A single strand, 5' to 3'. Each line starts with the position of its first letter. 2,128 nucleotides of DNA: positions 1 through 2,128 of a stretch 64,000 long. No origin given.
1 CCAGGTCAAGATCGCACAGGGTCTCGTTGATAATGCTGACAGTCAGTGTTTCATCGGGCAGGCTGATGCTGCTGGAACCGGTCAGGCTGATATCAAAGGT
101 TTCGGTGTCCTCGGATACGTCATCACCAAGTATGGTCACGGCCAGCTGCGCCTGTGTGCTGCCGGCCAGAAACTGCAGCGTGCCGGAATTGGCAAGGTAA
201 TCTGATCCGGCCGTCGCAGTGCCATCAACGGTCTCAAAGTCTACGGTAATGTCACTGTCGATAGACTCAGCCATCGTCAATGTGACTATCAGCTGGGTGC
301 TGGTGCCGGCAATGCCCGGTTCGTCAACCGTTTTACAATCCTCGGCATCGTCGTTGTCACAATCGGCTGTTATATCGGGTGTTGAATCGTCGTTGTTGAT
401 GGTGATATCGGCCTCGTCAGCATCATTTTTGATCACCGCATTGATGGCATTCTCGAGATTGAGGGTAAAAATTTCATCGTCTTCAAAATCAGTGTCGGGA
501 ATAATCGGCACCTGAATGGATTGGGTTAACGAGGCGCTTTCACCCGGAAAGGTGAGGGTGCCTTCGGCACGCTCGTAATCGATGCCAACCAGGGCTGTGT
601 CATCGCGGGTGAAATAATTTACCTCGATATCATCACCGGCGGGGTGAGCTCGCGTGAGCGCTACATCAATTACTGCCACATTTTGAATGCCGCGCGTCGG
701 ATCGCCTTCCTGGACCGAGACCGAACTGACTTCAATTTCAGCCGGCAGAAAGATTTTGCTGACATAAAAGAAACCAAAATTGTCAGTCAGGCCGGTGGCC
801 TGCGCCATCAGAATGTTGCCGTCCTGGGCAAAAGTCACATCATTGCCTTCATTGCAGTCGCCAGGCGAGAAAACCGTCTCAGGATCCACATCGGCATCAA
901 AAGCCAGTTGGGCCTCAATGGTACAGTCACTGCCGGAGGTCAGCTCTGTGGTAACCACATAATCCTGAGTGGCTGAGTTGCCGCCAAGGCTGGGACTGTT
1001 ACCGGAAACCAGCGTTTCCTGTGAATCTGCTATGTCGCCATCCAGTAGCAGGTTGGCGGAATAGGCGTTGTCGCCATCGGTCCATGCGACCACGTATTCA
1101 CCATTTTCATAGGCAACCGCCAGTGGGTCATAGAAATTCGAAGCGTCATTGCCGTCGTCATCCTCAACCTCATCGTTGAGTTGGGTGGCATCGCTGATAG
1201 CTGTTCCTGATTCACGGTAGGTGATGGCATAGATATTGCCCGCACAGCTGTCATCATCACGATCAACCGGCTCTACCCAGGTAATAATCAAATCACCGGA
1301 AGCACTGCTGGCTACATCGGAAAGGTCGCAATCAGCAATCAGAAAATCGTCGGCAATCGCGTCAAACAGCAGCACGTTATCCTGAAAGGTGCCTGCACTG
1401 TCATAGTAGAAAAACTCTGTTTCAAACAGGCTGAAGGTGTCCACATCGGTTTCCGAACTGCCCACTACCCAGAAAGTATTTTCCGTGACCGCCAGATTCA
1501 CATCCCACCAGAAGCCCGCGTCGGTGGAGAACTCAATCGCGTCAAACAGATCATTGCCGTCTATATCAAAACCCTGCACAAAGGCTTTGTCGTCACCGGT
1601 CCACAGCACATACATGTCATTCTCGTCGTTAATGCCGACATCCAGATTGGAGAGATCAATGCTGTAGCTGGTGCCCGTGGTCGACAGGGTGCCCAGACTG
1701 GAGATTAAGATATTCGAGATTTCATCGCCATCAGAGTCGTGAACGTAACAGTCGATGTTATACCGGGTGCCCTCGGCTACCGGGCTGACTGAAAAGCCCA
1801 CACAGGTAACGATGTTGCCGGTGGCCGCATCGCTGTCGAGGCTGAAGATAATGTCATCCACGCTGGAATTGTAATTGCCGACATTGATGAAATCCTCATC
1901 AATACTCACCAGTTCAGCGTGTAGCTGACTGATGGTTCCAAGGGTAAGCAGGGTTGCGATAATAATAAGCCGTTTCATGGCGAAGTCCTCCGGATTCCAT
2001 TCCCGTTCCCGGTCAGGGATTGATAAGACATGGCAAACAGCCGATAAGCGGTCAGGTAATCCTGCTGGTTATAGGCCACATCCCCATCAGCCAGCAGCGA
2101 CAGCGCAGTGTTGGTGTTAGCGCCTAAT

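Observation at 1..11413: Two tandem copies of a conserved three-gene exported-protein cassette (B - A - giant Calx-beta protein)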

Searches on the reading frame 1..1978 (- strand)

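Call 6: search_protein_families(library=pfam, proteins=[window:1-1978:-], max_evalue=1)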
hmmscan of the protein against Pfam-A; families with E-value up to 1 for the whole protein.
window:1-1978:- (659 aa): 1 family
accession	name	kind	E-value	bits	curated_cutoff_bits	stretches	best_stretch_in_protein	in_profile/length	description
PF03160.20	Calx-beta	-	5.9e-29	100.9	27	2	561-637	24-99/119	Calx-beta domain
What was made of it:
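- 1..1978 (-): giant1: N-terminal 659 aa (signal peptide, N-domain, two Calx-beta domains). It runs off the window edge. Calx-beta 100.9 bits (call 6).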

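Call 7: search_protein_families(library=ncbifam, proteins=[window:1-1978:-], max_evalue=1)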
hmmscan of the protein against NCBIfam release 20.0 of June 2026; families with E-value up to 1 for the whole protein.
window:1-1978:- (659 aa): 2 families
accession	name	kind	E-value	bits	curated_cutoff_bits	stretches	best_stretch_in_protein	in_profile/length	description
TIGR00845.1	caca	equivalog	9.6e-23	79.9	679.85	2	572-634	423-485/921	sodium/calcium exchanger 1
NF038115.1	SVAGG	subfamily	2.4e-08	33.4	150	2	560-640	281-362/407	SVAGG family GlyGly-CTERM protein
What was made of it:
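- On Known C-terminal sorting signals (GlyGly-CTERM, PEP-CTERM, T9SS CTD, LPXTG), all three proteins: Only a sub-threshold SVAGG/GlyGly-CTERM hit (33 bits against 150), and it lies over the Calx-beta region rather than the C-terminus (call 7).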
